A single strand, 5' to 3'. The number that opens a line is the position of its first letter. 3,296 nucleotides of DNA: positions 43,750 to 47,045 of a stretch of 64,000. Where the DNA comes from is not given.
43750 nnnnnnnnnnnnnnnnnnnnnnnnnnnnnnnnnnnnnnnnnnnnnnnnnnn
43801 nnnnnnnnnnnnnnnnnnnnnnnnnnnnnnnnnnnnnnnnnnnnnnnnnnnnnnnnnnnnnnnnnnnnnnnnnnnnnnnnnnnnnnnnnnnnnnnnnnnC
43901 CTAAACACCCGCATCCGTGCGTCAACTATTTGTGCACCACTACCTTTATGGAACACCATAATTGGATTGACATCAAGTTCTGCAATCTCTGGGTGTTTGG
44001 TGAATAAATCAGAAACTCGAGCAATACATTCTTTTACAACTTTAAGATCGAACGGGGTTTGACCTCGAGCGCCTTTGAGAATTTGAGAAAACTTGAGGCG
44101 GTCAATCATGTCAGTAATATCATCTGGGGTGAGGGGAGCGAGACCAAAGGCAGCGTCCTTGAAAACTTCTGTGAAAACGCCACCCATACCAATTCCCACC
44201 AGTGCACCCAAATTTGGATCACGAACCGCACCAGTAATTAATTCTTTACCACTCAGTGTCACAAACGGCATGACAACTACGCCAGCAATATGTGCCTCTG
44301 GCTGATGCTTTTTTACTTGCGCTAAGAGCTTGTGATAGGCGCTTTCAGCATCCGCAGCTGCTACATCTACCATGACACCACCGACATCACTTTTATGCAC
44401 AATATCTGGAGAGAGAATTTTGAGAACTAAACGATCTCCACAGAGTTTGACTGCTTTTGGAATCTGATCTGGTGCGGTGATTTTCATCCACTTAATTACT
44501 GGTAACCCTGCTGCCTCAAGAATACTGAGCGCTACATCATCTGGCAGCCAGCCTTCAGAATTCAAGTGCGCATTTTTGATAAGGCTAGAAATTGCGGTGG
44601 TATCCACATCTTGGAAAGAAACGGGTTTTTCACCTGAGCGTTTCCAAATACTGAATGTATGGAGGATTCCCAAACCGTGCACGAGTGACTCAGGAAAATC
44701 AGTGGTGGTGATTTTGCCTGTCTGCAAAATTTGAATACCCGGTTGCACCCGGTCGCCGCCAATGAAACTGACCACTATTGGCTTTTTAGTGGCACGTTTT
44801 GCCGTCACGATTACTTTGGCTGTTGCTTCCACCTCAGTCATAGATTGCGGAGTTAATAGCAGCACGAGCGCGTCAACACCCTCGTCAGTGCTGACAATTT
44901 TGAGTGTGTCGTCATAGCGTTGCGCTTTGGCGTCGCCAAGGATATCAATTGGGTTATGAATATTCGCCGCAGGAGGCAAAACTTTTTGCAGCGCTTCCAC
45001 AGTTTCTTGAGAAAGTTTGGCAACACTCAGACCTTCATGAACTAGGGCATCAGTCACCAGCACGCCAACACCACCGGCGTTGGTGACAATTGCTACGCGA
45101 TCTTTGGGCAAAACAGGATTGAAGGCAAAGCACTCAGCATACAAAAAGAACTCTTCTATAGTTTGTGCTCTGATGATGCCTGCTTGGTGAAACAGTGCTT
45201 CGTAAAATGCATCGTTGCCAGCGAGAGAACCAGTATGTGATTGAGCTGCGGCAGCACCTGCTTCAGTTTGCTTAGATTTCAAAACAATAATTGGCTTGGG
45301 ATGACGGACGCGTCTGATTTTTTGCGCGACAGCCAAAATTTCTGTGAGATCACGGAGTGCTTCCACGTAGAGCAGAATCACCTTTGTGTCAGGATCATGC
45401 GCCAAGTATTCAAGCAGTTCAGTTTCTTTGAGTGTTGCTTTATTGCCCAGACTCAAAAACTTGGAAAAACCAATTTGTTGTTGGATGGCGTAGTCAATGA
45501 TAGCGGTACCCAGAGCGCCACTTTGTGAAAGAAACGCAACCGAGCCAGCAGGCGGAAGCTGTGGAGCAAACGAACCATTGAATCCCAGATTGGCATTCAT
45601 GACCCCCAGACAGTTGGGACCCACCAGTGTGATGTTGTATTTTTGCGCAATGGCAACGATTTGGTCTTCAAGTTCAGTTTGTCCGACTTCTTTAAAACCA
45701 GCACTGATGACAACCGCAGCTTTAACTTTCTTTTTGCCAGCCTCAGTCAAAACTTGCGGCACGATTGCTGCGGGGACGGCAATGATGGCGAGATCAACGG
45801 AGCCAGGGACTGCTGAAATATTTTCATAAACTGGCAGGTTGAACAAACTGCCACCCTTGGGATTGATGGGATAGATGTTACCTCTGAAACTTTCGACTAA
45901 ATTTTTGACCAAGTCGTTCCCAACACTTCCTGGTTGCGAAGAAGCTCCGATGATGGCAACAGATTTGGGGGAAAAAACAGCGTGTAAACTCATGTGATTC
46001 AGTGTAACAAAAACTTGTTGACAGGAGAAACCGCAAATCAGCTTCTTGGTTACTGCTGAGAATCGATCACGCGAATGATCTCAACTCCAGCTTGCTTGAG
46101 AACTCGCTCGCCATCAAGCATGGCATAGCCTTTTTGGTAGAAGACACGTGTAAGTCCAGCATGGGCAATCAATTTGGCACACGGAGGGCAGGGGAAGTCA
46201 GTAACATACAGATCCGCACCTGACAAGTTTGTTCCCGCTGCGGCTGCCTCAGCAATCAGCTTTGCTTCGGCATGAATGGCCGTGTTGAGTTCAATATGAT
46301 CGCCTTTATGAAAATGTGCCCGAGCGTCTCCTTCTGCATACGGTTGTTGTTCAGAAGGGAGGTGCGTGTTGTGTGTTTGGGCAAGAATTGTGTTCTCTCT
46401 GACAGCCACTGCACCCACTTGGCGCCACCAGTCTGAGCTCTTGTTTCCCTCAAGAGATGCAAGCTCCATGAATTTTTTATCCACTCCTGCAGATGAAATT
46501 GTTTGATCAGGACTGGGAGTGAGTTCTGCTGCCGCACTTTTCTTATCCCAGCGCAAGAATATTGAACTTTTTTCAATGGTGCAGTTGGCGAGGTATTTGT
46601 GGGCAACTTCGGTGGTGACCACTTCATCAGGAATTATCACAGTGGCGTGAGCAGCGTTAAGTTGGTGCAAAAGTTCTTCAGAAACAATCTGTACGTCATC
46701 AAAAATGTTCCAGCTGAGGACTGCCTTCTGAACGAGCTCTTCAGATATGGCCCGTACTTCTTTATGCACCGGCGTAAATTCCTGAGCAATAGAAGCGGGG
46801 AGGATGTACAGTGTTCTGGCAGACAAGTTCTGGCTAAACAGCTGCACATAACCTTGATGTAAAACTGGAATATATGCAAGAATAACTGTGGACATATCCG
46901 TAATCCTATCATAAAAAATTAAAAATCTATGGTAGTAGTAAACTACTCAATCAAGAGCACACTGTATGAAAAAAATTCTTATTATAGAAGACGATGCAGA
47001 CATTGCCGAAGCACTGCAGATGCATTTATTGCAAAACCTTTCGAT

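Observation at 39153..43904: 1583-aa protein fusing an M48-type metallopeptidase motif to an ABC1/UbiB-type atypical kinase domain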

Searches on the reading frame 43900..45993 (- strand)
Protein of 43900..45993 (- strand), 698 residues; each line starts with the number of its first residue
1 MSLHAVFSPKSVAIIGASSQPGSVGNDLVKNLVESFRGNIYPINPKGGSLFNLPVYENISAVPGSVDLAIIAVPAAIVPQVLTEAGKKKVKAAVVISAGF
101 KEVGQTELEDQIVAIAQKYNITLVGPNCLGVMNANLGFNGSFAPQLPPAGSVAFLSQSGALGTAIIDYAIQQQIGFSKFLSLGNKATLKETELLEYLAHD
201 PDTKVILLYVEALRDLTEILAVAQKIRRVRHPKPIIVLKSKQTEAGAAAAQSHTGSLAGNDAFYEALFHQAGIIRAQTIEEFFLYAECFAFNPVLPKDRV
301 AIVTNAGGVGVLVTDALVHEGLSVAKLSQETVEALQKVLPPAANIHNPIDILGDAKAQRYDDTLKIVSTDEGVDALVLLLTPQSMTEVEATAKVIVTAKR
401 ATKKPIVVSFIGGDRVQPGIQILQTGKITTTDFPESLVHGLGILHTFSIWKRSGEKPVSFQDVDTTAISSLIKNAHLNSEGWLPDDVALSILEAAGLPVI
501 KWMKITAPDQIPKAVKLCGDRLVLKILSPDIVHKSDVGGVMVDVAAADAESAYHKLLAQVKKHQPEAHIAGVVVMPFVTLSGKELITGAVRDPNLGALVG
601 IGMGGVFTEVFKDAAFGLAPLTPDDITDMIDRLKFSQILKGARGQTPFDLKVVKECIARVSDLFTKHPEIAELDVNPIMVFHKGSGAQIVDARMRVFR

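Call 3: search_protein_families(library=pfam, proteins=[window:43900-45993:-], max_evalue=1)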
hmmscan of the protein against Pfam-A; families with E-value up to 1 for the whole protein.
window:43900-45993:- (698 aa): 8 families
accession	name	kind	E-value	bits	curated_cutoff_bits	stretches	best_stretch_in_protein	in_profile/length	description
PF13549.11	ATP-grasp_5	-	1.6e-62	211.2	27.6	1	479-696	6-221/221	ATP-grasp domain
PF13607.11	Succ_CoA_lig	-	3.2e-51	173.2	27.4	1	149-289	1-138/138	Succinyl-CoA ligase like flavodoxin domain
PF13380.12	CoA_binding_2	-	4.6e-24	85.5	22.8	1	10-133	1-115/116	CoA binding domain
PF19045.5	Ligase_CoA_2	-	1.4e-15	58.1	23.7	1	300-446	1-150/162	Ligase-CoA domain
PF02629.25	CoA_binding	-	3.8e-12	47.2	22.3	1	8-99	2-97/97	CoA binding domain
PF00549.24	Ligase_CoA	-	5.9e-10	39.8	24.5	2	326-429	6-108/128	CoA-ligase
PF03709.21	OKR_DC_1_N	-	0.03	15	29.3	0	356-381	22-47/111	Orn/Lys/Arg decarboxylase, N-terminal domain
PF01210.29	NAD_Gly3P_dh_N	-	0.13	12.7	23.1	1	53-127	57-135/158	NAD-dependent glycerol-3-phosphate dehydrogenase N-terminus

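Call 94: find_homologous_proteins(query=window:43900-45993:-, max_evalue=1e-50)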
Query window:43900-45993:- (698 aa): 7999 proteins with E <= 1e-50 among 8000 candidates; the best 120 are listed.
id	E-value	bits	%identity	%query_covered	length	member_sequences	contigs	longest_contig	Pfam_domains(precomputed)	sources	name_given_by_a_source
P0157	0.0e+0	1525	100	100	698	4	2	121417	PF00549.25,PF02629.26,PF13607.12,PF13549.12,PF13380.13,PF19045.5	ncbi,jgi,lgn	jgi:acetyl coenzyme A synthetase (ADP forming)-like protein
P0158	0.0e+0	1117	73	100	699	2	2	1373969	PF00549.25,PF02629.26,PF13607.12,PF13549.12,PF13380.13,PF19045.5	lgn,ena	-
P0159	1.0e-297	1007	66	100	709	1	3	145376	PF00549.25,PF02629.26,PF13607.12,PF13549.12,PF13380.13,PF19045.5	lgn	-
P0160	6.3e-291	985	64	100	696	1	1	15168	PF00549.25,PF02629.26,PF13607.12,PF13549.12,PF13380.13,PF19045.5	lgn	-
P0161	1.8e-283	960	61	100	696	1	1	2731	PF00549.25,PF02629.26,PF13607.12,PF13549.12,PF13380.13,PF19045.5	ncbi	-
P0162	1.3e-276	938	61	100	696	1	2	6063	PF00549.25,PF02629.26,PF13607.12,PF13549.12,PF13380.13,PF19045.5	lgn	-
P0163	4.0e-271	919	61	100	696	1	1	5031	PF00549.25,PF02629.26,PF13607.12,PF13549.12,PF13380.13,PF19045.5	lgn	-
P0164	5.1e-270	916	59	100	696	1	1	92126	PF00549.25,PF02629.26,PF13607.12,PF13549.12,PF13380.13,PF19045.5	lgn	-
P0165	9.7e-270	915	61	100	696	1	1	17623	PF00549.25,PF02629.26,PF13607.12,PF13549.12,PF13380.13,PF19045.5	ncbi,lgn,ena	-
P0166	1.1e-269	915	60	100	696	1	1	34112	PF00549.25,PF02629.26,PF13607.12,PF13549.12,PF13380.13,PF19045.5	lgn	-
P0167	9.7e-269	912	59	100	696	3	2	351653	PF00549.25,PF02629.26,PF13607.12,PF13549.12,PF13380.13,PF19045.5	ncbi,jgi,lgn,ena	jgi:acetyltransferase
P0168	2.0e-267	907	59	100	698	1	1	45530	PF00549.25,PF02629.26,PF13607.12,PF13549.12,PF13380.13,PF19045.5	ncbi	ncbi:MAG: acetate--CoA ligase family protein [Patescibacteria group bacterium]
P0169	2.6e-265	900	59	100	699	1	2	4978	PF00549.25,PF02629.26,PF13607.12,PF13549.12,PF13380.13,PF19045.5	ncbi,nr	ncbi:acetate--CoA ligase family protein [Candidatus Woesebacteria bacterium]|nr:acetate--CoA ligase 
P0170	6.2e-265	899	57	100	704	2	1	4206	PF00549.25,PF02629.26,PF13607.12,PF13549.12,PF13380.13,PF19045.5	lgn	-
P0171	1.7e-264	898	60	100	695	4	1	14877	PF00549.25,PF02629.26,PF13607.12,PF13549.12,PF13380.13,PF19045.5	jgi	jgi:acetyltransferase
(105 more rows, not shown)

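Call 95: find_encoding_contigs(protein=P0158, flank=10000, max_places=1)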
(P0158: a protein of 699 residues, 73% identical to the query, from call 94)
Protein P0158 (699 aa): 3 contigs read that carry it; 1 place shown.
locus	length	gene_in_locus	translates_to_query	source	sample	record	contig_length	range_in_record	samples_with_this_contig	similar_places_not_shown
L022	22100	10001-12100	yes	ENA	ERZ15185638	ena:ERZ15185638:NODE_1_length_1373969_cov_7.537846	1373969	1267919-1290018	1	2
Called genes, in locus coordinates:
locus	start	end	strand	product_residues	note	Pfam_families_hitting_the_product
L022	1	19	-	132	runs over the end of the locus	-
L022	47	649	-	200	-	-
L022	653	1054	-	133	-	-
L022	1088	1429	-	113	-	PF02482:Ribosomal_S30AE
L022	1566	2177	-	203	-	PF21176:RecR_HhH, PF02132:RecR_ZnF, PF01751:Toprim, PF13662:Toprim_4, PF21175:RecR_C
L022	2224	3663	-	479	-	-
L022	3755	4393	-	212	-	PF02223:Thymidylate_kin, PF13521:AAA_28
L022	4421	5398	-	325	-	-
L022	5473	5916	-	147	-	PF00692:dUTPase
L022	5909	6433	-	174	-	PF00186:DHFR_1, PF01872:RibD_C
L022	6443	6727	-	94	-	-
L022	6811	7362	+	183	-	PF01467:CTP_transf_like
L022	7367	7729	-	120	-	-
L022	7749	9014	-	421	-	PF00999:Na_H_Exchanger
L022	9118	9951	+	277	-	PF00383:dCMP_cyt_deam_1, PF14437:MafB19-deam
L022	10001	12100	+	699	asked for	PF02629:CoA_binding, PF13380:CoA_binding_2, PF13607:Succ_CoA_lig, PF00549:Ligase_CoA (faint), PF19045:Ligase_CoA_2, PF13549:ATP-grasp_5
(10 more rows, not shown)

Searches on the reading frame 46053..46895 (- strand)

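Call 3: search_protein_families(library=pfam, proteins=[window:46053-46895:-], max_evalue=1)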
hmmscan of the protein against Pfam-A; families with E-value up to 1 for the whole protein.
window:46053-46895:- (281 aa): 4 families
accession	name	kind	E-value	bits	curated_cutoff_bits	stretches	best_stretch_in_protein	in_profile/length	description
PF00383.29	dCMP_cyt_deam_1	-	1.3e-16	60.8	25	1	139-253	4-100/102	Cytidine and deoxycytidylate deaminase zinc-binding region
PF14437.12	MafB19-deam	-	3.4e-13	50.1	27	1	140-256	5-102/142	MafB19-like deaminase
PF14439.12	Bd3614-deam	-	0.0021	18.4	38.5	1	204-254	32-89/113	Bd3614-like deaminase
PF08210.17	APOBEC_N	-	0.05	14.1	25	1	192-245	31-87/170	APOBEC-like N-terminal domain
